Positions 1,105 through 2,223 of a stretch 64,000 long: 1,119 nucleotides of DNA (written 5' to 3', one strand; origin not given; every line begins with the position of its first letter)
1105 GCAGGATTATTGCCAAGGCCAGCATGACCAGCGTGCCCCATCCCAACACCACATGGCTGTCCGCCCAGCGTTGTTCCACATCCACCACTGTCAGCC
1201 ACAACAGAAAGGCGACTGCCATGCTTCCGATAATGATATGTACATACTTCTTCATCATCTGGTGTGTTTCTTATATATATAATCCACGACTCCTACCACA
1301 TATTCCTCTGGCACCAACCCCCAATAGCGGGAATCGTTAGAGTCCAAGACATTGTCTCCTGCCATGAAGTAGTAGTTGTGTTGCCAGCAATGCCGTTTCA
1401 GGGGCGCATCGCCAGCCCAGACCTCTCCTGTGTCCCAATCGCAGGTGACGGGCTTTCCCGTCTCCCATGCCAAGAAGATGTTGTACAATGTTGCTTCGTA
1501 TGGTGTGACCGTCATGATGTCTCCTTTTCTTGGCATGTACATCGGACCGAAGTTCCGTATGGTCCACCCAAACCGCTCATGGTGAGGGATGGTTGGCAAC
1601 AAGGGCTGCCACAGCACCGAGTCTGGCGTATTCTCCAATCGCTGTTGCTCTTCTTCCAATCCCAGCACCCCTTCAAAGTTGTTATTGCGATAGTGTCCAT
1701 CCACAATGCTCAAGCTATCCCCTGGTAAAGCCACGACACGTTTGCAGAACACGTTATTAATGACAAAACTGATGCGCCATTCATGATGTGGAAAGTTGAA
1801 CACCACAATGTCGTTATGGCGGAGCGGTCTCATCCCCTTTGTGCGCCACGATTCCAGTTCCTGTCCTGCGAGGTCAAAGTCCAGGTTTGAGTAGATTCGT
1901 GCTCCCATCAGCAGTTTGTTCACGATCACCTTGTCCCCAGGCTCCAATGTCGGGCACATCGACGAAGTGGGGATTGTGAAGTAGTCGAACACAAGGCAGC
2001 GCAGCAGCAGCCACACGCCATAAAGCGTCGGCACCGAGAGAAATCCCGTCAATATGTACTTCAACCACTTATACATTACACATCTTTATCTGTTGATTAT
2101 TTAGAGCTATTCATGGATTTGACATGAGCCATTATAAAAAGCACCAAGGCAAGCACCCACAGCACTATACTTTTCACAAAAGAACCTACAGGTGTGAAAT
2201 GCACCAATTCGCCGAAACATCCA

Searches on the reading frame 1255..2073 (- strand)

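Call 69: search_protein_families(library=pfam, proteins=[window:1255-2073:-], max_evalue=0.001)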
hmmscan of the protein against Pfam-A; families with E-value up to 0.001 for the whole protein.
window:1255-2073:- (272 aa): 1 family
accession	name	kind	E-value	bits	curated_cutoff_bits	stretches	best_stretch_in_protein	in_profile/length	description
PF10502.14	Peptidase_S26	-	8.8e-27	94.5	22.9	1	15-267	9-167/168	Signal peptidase, peptidase S26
